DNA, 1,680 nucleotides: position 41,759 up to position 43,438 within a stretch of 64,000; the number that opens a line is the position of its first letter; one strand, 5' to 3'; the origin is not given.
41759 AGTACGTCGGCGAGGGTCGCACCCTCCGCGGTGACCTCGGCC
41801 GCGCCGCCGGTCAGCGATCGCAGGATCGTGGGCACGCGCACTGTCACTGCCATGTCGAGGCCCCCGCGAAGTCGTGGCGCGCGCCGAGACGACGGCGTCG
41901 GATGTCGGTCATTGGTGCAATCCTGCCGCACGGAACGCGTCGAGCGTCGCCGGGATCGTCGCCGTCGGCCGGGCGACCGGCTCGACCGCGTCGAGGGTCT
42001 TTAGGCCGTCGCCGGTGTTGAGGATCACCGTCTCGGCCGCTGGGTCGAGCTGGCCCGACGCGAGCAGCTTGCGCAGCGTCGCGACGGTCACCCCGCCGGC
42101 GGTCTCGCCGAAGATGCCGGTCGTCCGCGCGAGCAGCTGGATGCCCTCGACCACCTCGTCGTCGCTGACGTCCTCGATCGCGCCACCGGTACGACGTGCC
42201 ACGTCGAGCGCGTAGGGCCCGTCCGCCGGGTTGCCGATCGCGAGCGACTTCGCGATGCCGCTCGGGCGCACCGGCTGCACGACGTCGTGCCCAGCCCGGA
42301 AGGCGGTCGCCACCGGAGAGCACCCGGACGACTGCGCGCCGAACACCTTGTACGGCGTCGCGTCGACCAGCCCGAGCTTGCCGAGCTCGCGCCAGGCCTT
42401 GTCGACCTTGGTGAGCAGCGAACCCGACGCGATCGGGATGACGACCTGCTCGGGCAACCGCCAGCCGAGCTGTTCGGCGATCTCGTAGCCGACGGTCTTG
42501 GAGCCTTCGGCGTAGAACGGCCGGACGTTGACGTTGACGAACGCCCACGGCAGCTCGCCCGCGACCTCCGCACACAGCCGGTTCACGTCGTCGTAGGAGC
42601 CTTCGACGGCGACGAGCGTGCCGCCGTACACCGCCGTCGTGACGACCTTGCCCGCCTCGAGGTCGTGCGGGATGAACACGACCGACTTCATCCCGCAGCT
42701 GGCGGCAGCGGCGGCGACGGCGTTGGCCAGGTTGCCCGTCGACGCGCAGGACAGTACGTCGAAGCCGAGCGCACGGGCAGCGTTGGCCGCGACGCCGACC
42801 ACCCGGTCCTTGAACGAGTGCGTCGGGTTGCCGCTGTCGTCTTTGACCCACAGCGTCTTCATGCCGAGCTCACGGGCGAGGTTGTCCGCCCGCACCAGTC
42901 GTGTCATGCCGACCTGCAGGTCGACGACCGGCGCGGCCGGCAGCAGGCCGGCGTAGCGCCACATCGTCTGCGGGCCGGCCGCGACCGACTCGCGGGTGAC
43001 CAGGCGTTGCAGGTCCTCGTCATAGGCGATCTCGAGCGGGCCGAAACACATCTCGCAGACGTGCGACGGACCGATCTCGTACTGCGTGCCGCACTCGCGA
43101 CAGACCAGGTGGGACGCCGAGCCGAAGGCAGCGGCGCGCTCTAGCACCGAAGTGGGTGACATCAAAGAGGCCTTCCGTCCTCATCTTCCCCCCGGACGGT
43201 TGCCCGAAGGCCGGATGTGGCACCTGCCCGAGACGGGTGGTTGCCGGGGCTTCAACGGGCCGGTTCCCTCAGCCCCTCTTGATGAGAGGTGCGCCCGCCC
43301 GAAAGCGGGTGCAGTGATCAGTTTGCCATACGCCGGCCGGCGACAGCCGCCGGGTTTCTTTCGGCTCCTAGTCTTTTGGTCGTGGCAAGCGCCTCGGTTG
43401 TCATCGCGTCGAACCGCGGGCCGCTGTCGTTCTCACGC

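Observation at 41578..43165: Zn-ribbon ThrC-like enzyme paired with a CysO-like GG-terminal sulfur carrier: probable MetM/MetO-type homocysteine synthesis from O-phosphohomoserine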

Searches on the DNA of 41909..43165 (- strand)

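Call 41: search_rna_families(sources=[L002, L003], threshold=gathering)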
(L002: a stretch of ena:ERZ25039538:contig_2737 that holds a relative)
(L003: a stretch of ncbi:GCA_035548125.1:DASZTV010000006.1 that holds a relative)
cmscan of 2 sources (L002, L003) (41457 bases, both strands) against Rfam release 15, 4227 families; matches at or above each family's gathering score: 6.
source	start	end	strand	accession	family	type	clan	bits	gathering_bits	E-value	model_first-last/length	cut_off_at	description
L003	9875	9985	+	RF00162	SAM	Cis-reg; riboswitch;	CL00012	83.3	44.4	2.3e-18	1-108/108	no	SAM riboswitch aptamer (S box leader)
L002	9878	9989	+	RF00162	SAM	Cis-reg; riboswitch;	CL00012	79.3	44.4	3.3e-17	1-108/108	no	SAM riboswitch aptamer (S box leader)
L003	13427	13615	-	RF00379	c-di-AMP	Cis-reg; riboswitch;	-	74.5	38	1.2e-15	1-134/134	no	c-di-AMP riboswitch aptamer (ydaO/yuaA leader)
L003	954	1025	+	RF00005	tRNA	Gene; tRNA;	CL00001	67.9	29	7.7e-13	1-71/71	no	tRNA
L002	3017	3088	+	RF00005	tRNA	Gene; tRNA;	CL00001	66.7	29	1.7e-12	1-71/71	no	tRNA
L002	12233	12382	-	RF00379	c-di-AMP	Cis-reg; riboswitch;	-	60.1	38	1.3e-11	1-134/134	no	c-di-AMP riboswitch aptamer (ydaO/yuaA leader)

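Call 51: search_rna_families(sources=[L030, L061, L077, L033, L007, L008, L036, L046, L041, L043], threshold=gathering)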
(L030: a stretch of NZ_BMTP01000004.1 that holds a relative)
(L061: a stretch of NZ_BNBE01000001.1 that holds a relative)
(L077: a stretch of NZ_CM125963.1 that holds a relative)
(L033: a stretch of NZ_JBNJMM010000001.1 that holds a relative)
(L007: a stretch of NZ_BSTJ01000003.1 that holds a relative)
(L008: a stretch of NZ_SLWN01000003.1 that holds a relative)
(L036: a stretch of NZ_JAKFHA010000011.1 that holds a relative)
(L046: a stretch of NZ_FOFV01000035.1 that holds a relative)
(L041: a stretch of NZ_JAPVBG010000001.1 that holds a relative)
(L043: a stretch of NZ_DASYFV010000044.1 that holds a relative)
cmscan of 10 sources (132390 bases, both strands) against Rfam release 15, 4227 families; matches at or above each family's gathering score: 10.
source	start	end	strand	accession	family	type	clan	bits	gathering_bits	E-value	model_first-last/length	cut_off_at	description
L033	5856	5983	+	RF00162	SAM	Cis-reg; riboswitch;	CL00012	83.5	44.4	6.3e-18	1-108/108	no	SAM riboswitch aptamer (S box leader)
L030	5800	5944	+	RF00162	SAM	Cis-reg; riboswitch;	CL00012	77.8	44.4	2.9e-16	1-108/108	no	SAM riboswitch aptamer (S box leader)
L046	5805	5950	+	RF00162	SAM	Cis-reg; riboswitch;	CL00012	76.7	44.4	6.2e-16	1-108/108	no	SAM riboswitch aptamer (S box leader)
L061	5777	5920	+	RF00162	SAM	Cis-reg; riboswitch;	CL00012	76.6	44.4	6.5e-16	1-108/108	no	SAM riboswitch aptamer (S box leader)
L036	5805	5948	+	RF00162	SAM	Cis-reg; riboswitch;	CL00012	76.5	44.4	7.2e-16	1-108/108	no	SAM riboswitch aptamer (S box leader)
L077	5807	5961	+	RF00162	SAM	Cis-reg; riboswitch;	CL00012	75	44.4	1.9e-15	1-108/108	no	SAM riboswitch aptamer (S box leader)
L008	5815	5954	+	RF00162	SAM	Cis-reg; riboswitch;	CL00012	71.7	44.4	1.8e-14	1-108/108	no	SAM riboswitch aptamer (S box leader)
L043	5837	5984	+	RF00162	SAM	Cis-reg; riboswitch;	CL00012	71.7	44.4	1.7e-14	1-108/108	no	SAM riboswitch aptamer (S box leader)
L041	5790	5919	+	RF00162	SAM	Cis-reg; riboswitch;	CL00012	69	44.4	1.1e-13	1-108/108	no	SAM riboswitch aptamer (S box leader)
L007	5817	5985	+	RF00162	SAM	Cis-reg; riboswitch;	CL00012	68.4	44.4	1.6e-13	1-108/108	no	SAM riboswitch aptamer (S box leader)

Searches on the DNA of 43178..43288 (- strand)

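Call 47: build_rna_model(alignment_id=A3)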
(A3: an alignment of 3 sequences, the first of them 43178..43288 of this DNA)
Model R1 built from alignment A3 (3 sequences, 113 columns); structure: RNAalifold consensus.
model positions 111; base pairs 33; branch points 2; effective number of sequences 0.71; information 0.591 bits per position. Calibrated on 0.2 Mb of random sequence (short: E-values are rough).
structure used (alignment columns):
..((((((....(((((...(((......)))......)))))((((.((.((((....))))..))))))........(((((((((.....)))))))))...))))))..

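Call 48: search_with_rna_model(model_id=R1, sources=[L004, L005, L006, L007, L008, L009, L010, L011, L012, L013, L014, L015, L016, L017, L018, L019, L020, L021, L022, L023, L024, L025, L026, L027, L028, L029, L030, L031, L032, L033, L034, L035, L036, L037, L038, L039, L040, L041, L042, L043, L044, L045, L046, L047, L048, L049, L050, L051, L052, L053, L054, L055, L056, L057, L058, L059, L060, L061, L062, L063, L064, L065, L066, L067, L068, L069, L070, L071, L072, L073, L074, L075, L076, L077, L078, L079, L080, L081, L082, L083], max_evalue=0.001, make_alignment=true)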
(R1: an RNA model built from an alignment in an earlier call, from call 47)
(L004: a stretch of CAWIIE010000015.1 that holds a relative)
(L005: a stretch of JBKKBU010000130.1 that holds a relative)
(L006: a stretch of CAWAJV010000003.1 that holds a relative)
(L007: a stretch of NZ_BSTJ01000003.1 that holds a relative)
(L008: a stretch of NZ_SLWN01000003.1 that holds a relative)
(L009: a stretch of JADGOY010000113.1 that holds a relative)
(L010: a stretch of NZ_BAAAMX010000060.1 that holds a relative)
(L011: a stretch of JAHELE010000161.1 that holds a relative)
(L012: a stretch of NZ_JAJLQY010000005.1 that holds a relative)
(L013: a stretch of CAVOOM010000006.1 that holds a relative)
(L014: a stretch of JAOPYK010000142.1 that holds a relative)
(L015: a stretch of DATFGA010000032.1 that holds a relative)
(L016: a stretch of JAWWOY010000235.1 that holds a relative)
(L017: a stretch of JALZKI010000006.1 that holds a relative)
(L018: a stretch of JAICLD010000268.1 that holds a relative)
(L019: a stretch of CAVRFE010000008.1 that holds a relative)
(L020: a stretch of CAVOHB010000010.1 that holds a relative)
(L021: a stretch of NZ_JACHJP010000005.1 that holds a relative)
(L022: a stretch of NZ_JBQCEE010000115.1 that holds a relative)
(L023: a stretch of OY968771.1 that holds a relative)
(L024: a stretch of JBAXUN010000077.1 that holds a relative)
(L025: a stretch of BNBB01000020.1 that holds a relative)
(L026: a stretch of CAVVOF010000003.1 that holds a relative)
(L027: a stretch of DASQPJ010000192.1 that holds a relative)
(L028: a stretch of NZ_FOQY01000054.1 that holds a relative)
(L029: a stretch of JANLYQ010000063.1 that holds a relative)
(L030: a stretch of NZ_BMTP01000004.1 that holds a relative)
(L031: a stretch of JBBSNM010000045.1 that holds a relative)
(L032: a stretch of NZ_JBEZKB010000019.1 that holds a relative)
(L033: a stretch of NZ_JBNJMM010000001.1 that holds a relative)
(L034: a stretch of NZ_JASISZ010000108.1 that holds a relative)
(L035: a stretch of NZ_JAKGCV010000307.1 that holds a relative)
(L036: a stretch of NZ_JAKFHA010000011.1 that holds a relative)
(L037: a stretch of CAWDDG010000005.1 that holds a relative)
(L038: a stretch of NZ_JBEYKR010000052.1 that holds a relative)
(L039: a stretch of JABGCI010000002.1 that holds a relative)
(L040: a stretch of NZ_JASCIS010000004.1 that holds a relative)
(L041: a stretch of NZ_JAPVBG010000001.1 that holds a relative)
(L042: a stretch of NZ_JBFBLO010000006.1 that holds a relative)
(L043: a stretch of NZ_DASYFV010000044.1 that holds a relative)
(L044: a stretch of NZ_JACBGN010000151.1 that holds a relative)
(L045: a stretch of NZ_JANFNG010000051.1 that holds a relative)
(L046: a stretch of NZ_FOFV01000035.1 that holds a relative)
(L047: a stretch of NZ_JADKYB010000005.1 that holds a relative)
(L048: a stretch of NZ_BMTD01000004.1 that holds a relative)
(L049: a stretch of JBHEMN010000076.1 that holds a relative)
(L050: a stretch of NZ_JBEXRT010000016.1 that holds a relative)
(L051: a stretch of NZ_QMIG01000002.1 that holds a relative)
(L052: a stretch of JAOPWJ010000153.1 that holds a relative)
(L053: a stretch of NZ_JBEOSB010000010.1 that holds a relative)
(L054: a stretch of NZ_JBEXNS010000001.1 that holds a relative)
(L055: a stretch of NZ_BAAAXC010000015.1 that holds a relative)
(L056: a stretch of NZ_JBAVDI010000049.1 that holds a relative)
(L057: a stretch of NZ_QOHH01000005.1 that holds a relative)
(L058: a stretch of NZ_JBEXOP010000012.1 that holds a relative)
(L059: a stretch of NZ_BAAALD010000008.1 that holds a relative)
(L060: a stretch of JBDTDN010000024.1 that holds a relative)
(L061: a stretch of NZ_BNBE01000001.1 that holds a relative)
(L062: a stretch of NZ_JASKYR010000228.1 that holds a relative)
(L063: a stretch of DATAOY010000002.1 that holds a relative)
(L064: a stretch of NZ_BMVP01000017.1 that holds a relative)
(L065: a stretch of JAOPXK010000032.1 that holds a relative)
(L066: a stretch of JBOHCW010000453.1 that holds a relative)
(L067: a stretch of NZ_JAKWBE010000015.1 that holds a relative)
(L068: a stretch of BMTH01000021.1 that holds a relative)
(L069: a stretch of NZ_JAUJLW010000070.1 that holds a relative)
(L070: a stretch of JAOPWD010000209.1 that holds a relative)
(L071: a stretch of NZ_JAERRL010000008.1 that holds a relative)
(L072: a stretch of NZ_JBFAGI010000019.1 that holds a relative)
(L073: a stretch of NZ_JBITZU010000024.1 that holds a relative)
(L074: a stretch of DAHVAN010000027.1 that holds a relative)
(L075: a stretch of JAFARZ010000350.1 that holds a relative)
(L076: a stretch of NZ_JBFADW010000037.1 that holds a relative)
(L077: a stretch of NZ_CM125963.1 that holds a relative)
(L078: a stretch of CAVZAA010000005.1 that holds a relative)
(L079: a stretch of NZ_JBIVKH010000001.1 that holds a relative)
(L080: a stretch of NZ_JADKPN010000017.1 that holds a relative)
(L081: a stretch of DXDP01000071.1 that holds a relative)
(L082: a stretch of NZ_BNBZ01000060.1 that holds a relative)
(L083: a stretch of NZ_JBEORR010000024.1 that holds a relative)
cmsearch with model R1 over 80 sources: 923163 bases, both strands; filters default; matches with E-value up to 0.001: 80.
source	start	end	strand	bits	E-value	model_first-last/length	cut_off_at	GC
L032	5844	5971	+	98.7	3.5e-24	1-111/111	no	0.66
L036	5805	5948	+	97.7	6.7e-24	1-111/111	no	0.69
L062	3335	3463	+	95.2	3.4e-23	1-111/111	no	0.67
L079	5811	5940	+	93.8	8.5e-23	1-111/111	no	0.66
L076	5762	5919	+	93.5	1e-22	1-111/111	no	0.66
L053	2738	2883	+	92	2.7e-22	1-111/111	no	0.7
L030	5800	5944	+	91.7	3.2e-22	1-111/111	no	0.65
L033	5856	5983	+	91.4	4e-22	1-111/111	no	0.65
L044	2841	2994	+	90.8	5.7e-22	1-111/111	no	0.65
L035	4067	4194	+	90.3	8.1e-22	1-111/111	no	0.68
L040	5793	5940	+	90.2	8.4e-22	1-111/111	no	0.66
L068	5785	5932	+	90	9.8e-22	1-111/111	no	0.64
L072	5784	5941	+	89.7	1.1e-21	1-111/111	no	0.65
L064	5772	5929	+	89.7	1.2e-21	1-111/111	no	0.65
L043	5837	5984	+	89.5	1.4e-21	1-111/111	no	0.66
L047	5781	5912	+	89.3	1.5e-21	1-111/111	no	0.7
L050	5816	5943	+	89.1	1.7e-21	1-111/111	no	0.64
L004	5830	5965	+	89.1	1.7e-21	1-111/111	no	0.66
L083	5805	5961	+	89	1.8e-21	1-111/111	no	0.64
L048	5796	5938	+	88.9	1.9e-21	1-111/111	no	0.64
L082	4757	4900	+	88.7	2.3e-21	1-111/111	no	0.6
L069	5780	5934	+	88.4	2.8e-21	1-111/111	no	0.65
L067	5792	5946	+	87.8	3.9e-21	1-111/111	no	0.62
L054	5780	5935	+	87.6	4.6e-21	1-111/111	no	0.64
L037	5830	5935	+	87.2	5.8e-21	1-111/111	no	0.69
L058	5776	5931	+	86.7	8e-21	1-111/111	no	0.62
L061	5777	5920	+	86.6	8.7e-21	1-111/111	no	0.6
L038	5807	5934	+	86.1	1.2e-20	1-111/111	no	0.61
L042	5816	5943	+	85.6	1.7e-20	1-111/111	no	0.62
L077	5807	5961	+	85.5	1.7e-20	1-111/111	no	0.67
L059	5811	5944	+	85.5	1.8e-20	1-111/111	no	0.7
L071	5854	5992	+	85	2.4e-20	1-111/111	no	0.7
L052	5792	5919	+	84.5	3.3e-20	1-111/111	no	0.7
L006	5809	5929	+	83.6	6.2e-20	1-111/111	no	0.66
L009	407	557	+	82.6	1.2e-19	1-111/111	no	0.64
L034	5764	5905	+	82.5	1.2e-19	1-111/111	no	0.65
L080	5844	5954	+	82.4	1.3e-19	1-111/111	no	0.66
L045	5801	5940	+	82.3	1.3e-19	1-111/111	no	0.64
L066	4016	4148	+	82.1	1.6e-19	1-111/111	no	0.67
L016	921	1060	+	81.6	2.1e-19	1-111/111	no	0.66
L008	5815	5954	+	81.2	2.8e-19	1-111/111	no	0.67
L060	4557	4701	+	80.8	3.6e-19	1-111/111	no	0.68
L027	5824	5971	+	80.5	4.5e-19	1-111/111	no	0.69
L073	5814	5944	+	80.1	5.7e-19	1-111/111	no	0.73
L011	1978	2132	+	79.3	9.6e-19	1-111/111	no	0.68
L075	3689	3841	+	78.6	1.5e-18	1-111/111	no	0.63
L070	4683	4819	+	78.3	1.8e-18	1-111/111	no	0.7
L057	5791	5919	+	78.3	1.8e-18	1-111/111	no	0.71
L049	5854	5991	+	77.9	2.4e-18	1-111/111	no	0.68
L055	5836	5975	+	77.8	2.5e-18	1-111/111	no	0.66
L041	5790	5919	+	77.8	2.6e-18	1-111/111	no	0.72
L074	5811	5950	+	77.5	3e-18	1-111/111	no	0.64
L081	3252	3394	+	76.9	4.5e-18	1-111/111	no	0.65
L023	5822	5940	+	76.8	4.7e-18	1-111/111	no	0.64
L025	5781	5920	+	76.7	5e-18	1-111/111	no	0.69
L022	5837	5981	+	76.7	5.2e-18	1-111/111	no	0.7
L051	5861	5971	+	76.6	5.4e-18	1-111/111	no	0.72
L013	5825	5989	+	76.1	7.5e-18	1-111/111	no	0.71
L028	5779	5920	+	76.1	7.6e-18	1-111/111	no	0.65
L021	5805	5947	+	75.8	9e-18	1-111/111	no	0.66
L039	5793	5919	+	75.6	1e-17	1-111/111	no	0.72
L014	5796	5959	+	75.3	1.3e-17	1-111/111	no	0.66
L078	5848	5989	+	74.8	1.8e-17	1-111/111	no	0.66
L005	4803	4942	+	74.8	1.8e-17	1-111/111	no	0.71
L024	5784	5928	+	72.6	7e-17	1-111/111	no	0.62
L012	5837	5974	+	71.7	1.3e-16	1-111/111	no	0.72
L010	5837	5978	+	71.1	1.9e-16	1-111/111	no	0.72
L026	5844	5969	+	71.1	1.9e-16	1-111/111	no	0.61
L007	5817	5985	+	70.7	2.4e-16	1-111/111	no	0.7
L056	5839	5951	+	70.3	3.2e-16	1-111/111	no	0.6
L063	5817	5949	+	70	3.9e-16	1-111/111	no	0.68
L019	5747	5924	+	68.8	8.5e-16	1-111/111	no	0.67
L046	5805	5950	+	68.2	1.2e-15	1-111/111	no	0.65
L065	5786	5924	+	67.8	1.6e-15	1-111/111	no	0.63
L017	56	195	+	67.4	2e-15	1-111/111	no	0.63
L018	588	716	+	67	2.7e-15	1-111/111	no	0.71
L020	5772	5917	+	66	5.1e-15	1-111/111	no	0.7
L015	3190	3356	+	63.6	2.3e-14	1-111/111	no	0.67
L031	5749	5903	+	60.7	1.5e-13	1-111/111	no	0.72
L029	5740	5889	+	57.7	1.1e-12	1-111/111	no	0.73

Alignment A4: 80 matches aligned to the model, 230 columns, each read 5' to 3' on its own strand. Consensus structure (alignment columns), stored with it:
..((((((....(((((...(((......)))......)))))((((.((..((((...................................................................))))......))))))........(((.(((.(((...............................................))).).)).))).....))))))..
